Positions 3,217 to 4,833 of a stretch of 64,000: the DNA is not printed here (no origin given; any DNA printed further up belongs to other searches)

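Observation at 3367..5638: argF operonically linked to a cyclic-2,3-diphosphoglycerate-synthetase-like P-loop protein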

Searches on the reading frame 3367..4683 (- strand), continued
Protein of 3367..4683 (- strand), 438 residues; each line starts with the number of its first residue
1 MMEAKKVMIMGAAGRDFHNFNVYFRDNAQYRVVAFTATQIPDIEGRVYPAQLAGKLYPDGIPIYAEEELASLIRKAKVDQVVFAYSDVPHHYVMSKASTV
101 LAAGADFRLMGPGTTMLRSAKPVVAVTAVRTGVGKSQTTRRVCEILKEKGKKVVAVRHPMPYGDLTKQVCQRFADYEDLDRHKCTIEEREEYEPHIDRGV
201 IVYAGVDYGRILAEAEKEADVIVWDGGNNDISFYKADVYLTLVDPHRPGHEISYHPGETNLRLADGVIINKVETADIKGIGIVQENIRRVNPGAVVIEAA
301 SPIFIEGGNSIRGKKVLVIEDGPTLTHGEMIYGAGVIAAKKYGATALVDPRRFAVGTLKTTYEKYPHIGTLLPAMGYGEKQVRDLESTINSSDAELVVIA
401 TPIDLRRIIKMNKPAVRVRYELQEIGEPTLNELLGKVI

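Call 31: list_cluster_members(proteins=[P0130, P0133, P0126, P0139, P0141, P0131, P0137, P0128, P0124, P0122])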
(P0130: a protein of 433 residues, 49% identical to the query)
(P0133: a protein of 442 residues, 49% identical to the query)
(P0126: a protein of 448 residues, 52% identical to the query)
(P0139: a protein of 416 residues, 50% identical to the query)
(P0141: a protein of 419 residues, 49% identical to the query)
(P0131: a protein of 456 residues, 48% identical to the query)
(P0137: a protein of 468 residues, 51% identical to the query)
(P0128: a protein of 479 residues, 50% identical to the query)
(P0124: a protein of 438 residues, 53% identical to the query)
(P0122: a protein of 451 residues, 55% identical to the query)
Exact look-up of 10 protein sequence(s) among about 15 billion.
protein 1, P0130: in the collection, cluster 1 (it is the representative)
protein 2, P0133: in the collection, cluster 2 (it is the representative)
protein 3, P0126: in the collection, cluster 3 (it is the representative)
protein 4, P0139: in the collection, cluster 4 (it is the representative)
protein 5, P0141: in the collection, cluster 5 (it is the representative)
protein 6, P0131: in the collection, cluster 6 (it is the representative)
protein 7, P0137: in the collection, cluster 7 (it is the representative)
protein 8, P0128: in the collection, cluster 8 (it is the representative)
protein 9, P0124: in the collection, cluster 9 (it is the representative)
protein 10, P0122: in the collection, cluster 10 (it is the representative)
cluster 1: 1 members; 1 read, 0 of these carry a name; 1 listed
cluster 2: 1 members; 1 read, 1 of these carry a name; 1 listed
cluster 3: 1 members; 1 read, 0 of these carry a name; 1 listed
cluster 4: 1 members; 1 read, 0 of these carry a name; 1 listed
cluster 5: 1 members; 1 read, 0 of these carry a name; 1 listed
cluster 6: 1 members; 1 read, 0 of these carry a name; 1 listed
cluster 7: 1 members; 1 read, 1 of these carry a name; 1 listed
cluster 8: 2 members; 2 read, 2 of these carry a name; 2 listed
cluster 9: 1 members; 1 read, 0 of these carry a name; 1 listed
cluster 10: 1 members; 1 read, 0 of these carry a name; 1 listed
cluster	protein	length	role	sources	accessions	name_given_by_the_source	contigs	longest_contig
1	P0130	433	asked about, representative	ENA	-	-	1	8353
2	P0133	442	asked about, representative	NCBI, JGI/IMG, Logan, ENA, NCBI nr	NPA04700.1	MAG: GTPase [Crenarchaeota archaeon] | GTPase [Thermoproteota archaeon]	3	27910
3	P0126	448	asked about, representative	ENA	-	-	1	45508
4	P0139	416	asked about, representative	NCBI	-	-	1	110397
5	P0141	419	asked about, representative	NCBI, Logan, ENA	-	-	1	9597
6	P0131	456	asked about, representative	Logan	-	-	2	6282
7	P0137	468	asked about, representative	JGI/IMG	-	predicted GTPase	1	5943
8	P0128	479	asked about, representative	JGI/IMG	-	predicted GTPase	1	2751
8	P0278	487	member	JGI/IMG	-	predicted GTPase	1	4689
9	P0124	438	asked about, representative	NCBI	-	-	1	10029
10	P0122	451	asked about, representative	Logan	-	-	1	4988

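Call 38: predict_structure(alignment_id=A1)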
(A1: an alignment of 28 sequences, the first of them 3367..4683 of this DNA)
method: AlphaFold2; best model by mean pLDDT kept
length: 438 residues; sequences in the alignment: 28
mean_pLDDT: 93.9   pTM: 0.92
mean pLDDT of the five models: 93.9, 93.3, 92.8, 92.6, 91.8
residues with pLDDT >= 90: 385; 70-90: 46; 50-70: 7; < 50: 0
segments of 3 or more residues with pLDDT < 50: none
pLDDT, mean of each block of 10 residues (from residue 1): 89 90 96 88 79 94 93 97 93 96 97 95 97 93 97 94 87 96 92 95 96 98 89 96 95 95 98 95 98 97 93 98 89 93 97 94 93 90 96 97 93 95 95 92
secondary structure, 60 per line:
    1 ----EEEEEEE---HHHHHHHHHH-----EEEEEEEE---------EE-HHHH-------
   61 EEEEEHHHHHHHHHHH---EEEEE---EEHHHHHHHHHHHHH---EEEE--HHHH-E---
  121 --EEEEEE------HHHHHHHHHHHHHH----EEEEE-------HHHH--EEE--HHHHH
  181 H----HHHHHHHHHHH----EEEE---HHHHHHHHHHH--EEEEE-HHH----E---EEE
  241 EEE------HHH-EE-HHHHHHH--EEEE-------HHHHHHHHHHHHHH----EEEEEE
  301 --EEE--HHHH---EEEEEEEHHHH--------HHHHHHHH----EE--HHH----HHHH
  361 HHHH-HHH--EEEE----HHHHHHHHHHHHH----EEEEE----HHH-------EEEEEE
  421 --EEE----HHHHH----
elements in order: E5-11 H15-24 E30-37 H50-53 E61-65 H66-76 E80-84 H90-102 E106-109 H112-115 E123-128 H135-148 E153-157 H165-168 E171-173 H176-181 H186-196 E201-204 H208-218 E221-225 E238-243 H257-263 E266-269 H277-290 E295-300 E303-305 H308-311 E315-321 H322-325 H334-341 H357-364 E371-374 H379-391 E396-400 E415-420 E423-425 H430-434

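Call 51: search_protein_families(library=pfam, proteins=[L031:5921-6877:+, L017:2649-3953:+, L011:9513-11159:+, L032:6127-7911:+, L019:3610-5019:+, L010:5963-6952:+, L001:13222-14226:+], max_evalue=0.00001)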
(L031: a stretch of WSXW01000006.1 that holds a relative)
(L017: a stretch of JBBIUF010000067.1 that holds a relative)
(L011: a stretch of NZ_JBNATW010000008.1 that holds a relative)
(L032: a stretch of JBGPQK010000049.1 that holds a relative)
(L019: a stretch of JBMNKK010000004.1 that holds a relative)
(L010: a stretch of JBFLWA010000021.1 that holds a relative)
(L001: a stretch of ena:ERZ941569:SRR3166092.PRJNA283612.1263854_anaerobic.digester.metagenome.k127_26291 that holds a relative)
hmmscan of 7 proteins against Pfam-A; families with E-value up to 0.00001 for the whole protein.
L031:5921-6877:+ (318 aa): 1 family
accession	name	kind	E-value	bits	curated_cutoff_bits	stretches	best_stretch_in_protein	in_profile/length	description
PF00696.33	AA_kinase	-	9.9e-26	91.3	24.9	1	9-300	2-234/234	Amino acid kinase family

L017:2649-3953:+ (434 aa): 1 family
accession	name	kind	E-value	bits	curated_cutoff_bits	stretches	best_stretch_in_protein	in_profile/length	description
PF00202.27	Aminotran_3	-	2.2e-130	435.4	30.5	1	28-429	11-403/403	Aminotransferase class-III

L011:9513-11159:+ (548 aa): 2 families
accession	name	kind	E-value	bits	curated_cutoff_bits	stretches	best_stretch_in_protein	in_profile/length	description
PF01546.33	Peptidase_M20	-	2.3e-12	47.7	24.6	1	84-473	2-164/206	Peptidase family M20/M25/M40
PF04389.22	Peptidase_M28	-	1.4e-06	28.6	21.3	0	66-209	1-97/193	Peptidase family M28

L032:6127-7911:+ (594 aa): 2 families
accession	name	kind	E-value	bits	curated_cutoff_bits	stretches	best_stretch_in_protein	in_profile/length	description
PF00750.26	tRNA-synt_1d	-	1.3e-56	192.6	23.3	1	105-459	2-349/349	tRNA synthetases class I (R), catalytic domain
PF05746.21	DALR_1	-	3.3e-32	111.5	22.3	1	473-594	1-117/117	DALR anticodon binding domain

L019:3610-5019:+ (469 aa): 2 families
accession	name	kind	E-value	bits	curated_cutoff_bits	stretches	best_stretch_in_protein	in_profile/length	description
PF02900.23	LigB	-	4.4e-46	157.6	26.3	1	10-270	4-268/269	Catalytic LigB subunit of aromatic ring-opening dioxygenase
PF01871.22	AMMECR1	-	5.7e-44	150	25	1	306-467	1-167/168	AMMECR1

L010:5963-6952:+ (329 aa): 1 family
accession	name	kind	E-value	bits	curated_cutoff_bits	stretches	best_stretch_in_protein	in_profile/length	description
PF04055.27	Radical_SAM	-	2.9e-20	73.5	29.5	1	78-231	4-163/166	Radical SAM superfamily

L001:13222-14226:+ (334 aa): 2 families
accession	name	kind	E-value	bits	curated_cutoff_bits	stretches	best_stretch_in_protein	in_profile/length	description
PF02729.26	OTCace_N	-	2.5e-33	115.7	29.9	1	7-156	2-147/148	Aspartate/ornithine carbamoyltransferase, carbamoyl-P binding domain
PF00185.30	OTCace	-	1.3e-28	100.5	29.4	1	167-317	2-156/157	Aspartate/ornithine carbamoyltransferase, Asp/Orn binding domain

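Call 62: search_protein_families(library=ncbifam, proteins=[L031:5921-6877:+, L001:13222-14226:+, L017:2649-3953:+, L011:9513-11159:+, P0125, P0127, P0147, P0229], max_evalue=1e-10)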
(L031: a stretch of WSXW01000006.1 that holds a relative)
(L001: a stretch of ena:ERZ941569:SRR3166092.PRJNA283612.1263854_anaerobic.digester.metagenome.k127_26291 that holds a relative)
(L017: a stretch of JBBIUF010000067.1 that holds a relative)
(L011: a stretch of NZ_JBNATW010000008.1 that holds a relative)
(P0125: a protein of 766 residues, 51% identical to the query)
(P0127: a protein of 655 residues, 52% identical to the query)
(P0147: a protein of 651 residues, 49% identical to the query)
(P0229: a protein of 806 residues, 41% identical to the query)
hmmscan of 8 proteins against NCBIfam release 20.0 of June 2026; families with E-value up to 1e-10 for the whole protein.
L031:5921-6877:+ (318 aa): 4 families
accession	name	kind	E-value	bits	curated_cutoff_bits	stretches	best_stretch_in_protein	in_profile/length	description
TIGR00746.1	arcC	equivalog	7.8e-125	416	358.25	1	9-317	2-308/309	carbamate kinase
NF009007.0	PRK12352.1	subfamily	1.3e-108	362.7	266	1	6-316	1-313/316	carbamate kinase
NF009008.0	PRK12354.1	subfamily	3e-102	341.9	361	1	9-317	2-299/308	carbamate kinase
NF006926.0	PRK09411.1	equivalog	1.2e-74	251.2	416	1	9-317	3-296/297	carbamate kinase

L001:13222-14226:+ (334 aa): 11 families
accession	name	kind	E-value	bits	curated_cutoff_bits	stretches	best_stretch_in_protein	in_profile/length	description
TIGR00670.1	asp_carb_tr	equivalog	3e-73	246.6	236.95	1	19-318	11-302/304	aspartate carbamoyltransferase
NF002032.1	PRK00856.1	equivalog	1.1e-70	238.2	263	1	7-318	2-296/297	aspartate carbamoyltransferase catalytic subunit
NF006046.0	PRK08192.1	equivalog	5.6e-63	213.2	512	1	7-328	8-326/339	aspartate carbamoyltransferase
NF008853.0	PRK11891.1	equivalog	4.6e-60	203.4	560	1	7-325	90-404/430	aspartate carbamoyltransferase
NF001986.0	PRK00779.1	subfamily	2.1e-34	119.1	306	1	5-320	5-305/307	ornithine carbamoyltransferase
NF009916.0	PRK13376.1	equivalog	3.8e-29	101.6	800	1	53-318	55-332/525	bifunctional aspartate carbamoyltransferase catalytic subunit/aspartate carbamoyltransferase regulatory subunit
NF010387.0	PRK13814.1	equivalog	1.6e-27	96.3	660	1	44-324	42-308/310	aspartate carbamoyltransferase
TIGR04384.1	putr_carbamoyl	exception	1.7e-27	96.4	500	1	8-325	2-313/330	putrescine carbamoyltransferase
TIGR00658.1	orni_carb_tr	equivalog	2.7e-26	92.5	280.85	1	8-319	3-303/304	ornithine carbamoyltransferase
NF011380.0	PRK14805.1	equivalog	2.3e-16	59.7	421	1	7-320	3-301/302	ornithine carbamoyltransferase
NF003286.0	PRK04284.1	subfamily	1.4e-13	50.7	515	1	13-294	14-286/332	ornithine carbamoyltransferase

L017:2649-3953:+ (434 aa): 69 families (the best 25 are shown)
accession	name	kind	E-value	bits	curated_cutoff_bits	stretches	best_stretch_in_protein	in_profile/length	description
NF005993.0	PRK08117.1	subfamily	1e-174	581.2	574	1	5-430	4-428/433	aspartate aminotransferase family protein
NF004426.0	PRK05769.1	equivalog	2.2e-141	471.6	552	1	24-429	34-437/441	acetyl ornithine aminotransferase family protein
TIGR00700.1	GABAtrnsam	equivalog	1.1e-116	389.9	506.65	1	29-429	18-418/420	4-aminobutyrate--2-oxoglutarate transaminase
NF006228.0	PRK08360.1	equivalog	6.4e-116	387.6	608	1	27-429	24-424/443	aspartate aminotransferase family protein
NF005692.0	PRK07495.1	equivalog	9e-112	373.8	724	1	29-431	25-421/425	4-aminobutyrate--2-oxoglutarate transaminase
NF004714.0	PRK06058.1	subfamily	4.4e-111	371.7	639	1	22-429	39-444/447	4-aminobutyrate--2-oxoglutarate transaminase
NF005376.0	PRK06918.1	equivalog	1.4e-109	366.5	676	1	30-429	40-441/451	4-aminobutyrate--2-oxoglutarate transaminase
NF005985.0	PRK08088.1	equivalog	3.7e-108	361.9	713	1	28-428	25-420/426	4-aminobutyrate--2-oxoglutarate transaminase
NF049976.1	AmadipTransam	equivalog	6e-105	351.5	650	1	33-429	21-412/416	2-aminoadipate transaminase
NF005272.0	PRK06777.1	equivalog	1.2e-102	343.7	725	1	29-428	25-418/421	4-aminobutyrate--2-oxoglutarate transaminase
TIGR00707.1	argD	subfamily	1.2e-100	337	410.05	1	27-429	10-380/381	acetylornithine/succinylornithine family transaminase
NF002874.0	PRK03244.1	equivalog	2e-98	329.8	457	1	26-429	25-392/399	acetylornithine transaminase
NF006368.0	PRK08593.1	equivalog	2.4e-95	319.8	570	1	27-430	27-430/448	aspartate aminotransferase family protein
NF004171.0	PRK05639.1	equivalog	5.7e-93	312.2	639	1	28-431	37-443/457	alanine/serine racemase family protein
NF007308.0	PRK09792.1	equivalog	5e-91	305.6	747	1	27-429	23-419/421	4-aminobutyrate transaminase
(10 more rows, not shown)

L011:9513-11159:+ (548 aa): 6 families
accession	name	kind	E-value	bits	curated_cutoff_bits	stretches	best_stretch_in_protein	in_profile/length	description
NF009557.0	PRK13009.1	equivalog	5e-15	55.5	284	1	122-349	83-295/377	succinyl-diaminopimelate desuccinylase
TIGR01910.1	DapE-ArgE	subfamily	1.3e-14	54.3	217.6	0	128-368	94-319/373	ArgE/DapE family deacylase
TIGR01246.1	dapE_proteo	equivalog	5.8e-13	48.6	361.8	1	120-349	77-291/370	succinyl-diaminopimelate desuccinylase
NF006399.0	PRK08651.1-2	equivalog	2.1e-12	46.8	381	1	62-259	52-212/405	succinyl-diaminopimelate desuccinylase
NF010589.0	PRK13983.1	equivalog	2.2e-11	43.4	333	0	125-280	112-259/409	M20 family metallo-hydrolase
TIGR01900.1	dapE-gram_pos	equivalog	3.8e-11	42.5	304.2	1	69-260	47-199/351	succinyl-diaminopimelate desuccinylase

P0125 (766 aa): 4 families
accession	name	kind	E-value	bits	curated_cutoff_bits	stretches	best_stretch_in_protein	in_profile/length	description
TIGR00746.1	arcC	equivalog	9.2e-101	336.9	358.25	1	3-309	2-308/309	carbamate kinase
NF009007.0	PRK12352.1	subfamily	9.7e-94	313.8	266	1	3-308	4-313/316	carbamate kinase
NF009008.0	PRK12354.1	subfamily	1.3e-90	303.7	361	1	3-310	2-300/308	carbamate kinase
NF006926.0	PRK09411.1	equivalog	1.4e-66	224.7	416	1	1-308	1-295/297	carbamate kinase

P0127 (655 aa): 0 families

P0147 (651 aa): 0 families

P0229 (806 aa): 3 families
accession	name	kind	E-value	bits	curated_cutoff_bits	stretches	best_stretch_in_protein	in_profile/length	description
NF005852.0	PRK07773.1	equivalog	2.6e-23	82.3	780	1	101-239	595-737/886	replicative DNA helicase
NF011491.0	PRK14898.1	equivalog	1.9e-19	69.2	783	1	21-237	235-449/860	DNA-directed RNA polymerase subunit A''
NF038098.1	GyrA_w_intein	exception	1.3e-12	46.5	1850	1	86-235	304-450/1232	intein-containing DNA gyrase subunit A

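Call 63: search_protein_families(library=pfam, proteins=[P0125, P0127, P0147, P0229], max_evalue=0.00001)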
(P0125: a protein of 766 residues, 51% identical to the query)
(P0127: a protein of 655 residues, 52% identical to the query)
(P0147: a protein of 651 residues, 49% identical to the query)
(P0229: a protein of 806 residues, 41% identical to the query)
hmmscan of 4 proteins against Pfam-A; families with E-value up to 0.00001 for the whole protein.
P0125 (766 aa): 1 family
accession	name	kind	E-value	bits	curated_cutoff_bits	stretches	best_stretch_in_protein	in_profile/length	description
PF00696.33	AA_kinase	-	1.1e-21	78.1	24.9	1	3-292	2-234/234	Amino acid kinase family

P0127 (655 aa): 0 families

P0147 (651 aa): 0 families

P0229 (806 aa): 2 families
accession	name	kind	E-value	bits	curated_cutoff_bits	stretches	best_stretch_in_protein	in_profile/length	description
PF14528.11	LAGLIDADG_3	-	1.5e-14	54.4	22.5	1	117-196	2-82/82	LAGLIDADG-like domain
PF14890.11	Intein_splicing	-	1.5e-12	48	35.8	1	144-501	22-155/155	Intein splicing domain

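Call 68: search_protein_families(library=pfam, alignment_id=A2, max_evalue=0.000001)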
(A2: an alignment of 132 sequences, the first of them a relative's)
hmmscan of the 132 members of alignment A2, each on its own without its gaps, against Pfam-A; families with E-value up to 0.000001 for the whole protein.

A. member 1, L007:9410-10801:+ (463 aa): 3 families
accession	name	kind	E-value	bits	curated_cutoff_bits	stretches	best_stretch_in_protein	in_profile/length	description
PF19289.4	PmbA_TldD_3rd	-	2.9e-27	95.7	22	1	234-459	2-218/220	PmbA/TldA metallopeptidase C-terminal domain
PF19290.4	PmbA_TldD_2nd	-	2.6e-09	37.9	20.9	1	116-226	2-109/109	PmbA/TldA metallopeptidase central domain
PF01523.21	PmbA_TldD_1st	-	2.3e-07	31.3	20.9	1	23-86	1-64/65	PmbA/TldA metallopeptidase domain 1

B. families by the number of members that match (of 132 scanned): 89 families (the first 25 are shown)
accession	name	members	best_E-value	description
PF00696.33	AA_kinase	11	8.8e-35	Amino acid kinase family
PF00902.23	TatC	8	5.8e-66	Sec-independent protein translocase protein (TatC)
PF00185.30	OTCace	6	8.5e-68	Aspartate/ornithine carbamoyltransferase, Asp/Orn binding domain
PF00750.26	tRNA-synt_1d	6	8.9e-61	tRNA synthetases class I (R), catalytic domain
PF02729.26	OTCace_N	6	4.5e-56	Aspartate/ornithine carbamoyltransferase, carbamoyl-P binding domain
PF01029.23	NusB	6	1.5e-34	NusB family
PF05746.21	DALR_1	6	3.3e-32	DALR anticodon binding domain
PF04055.27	Radical_SAM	6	8.6e-28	Radical SAM superfamily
PF00202.27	Aminotran_3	4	2.2e-130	Aminotransferase class-III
PF01649.23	Ribosomal_S20p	3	2.4e-28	Ribosomal protein S20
PF12627.12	PolyA_pol_RNAbd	3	1.1e-20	Probable RNA and SrmB- binding site of polymerase A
PF01743.26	PolyA_pol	3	7.7e-20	Poly A polymerase head domain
PF13632.12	Glyco_trans_2_3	3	4.6e-17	Glycosyl transferase family group 2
PF13641.12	Glyco_tranf_2_3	3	1.8e-13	Glycosyltransferase like family 2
PF13735.12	tRNA_NucTran2_2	3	1.8e-12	tRNA nucleotidyltransferase domain 2 putative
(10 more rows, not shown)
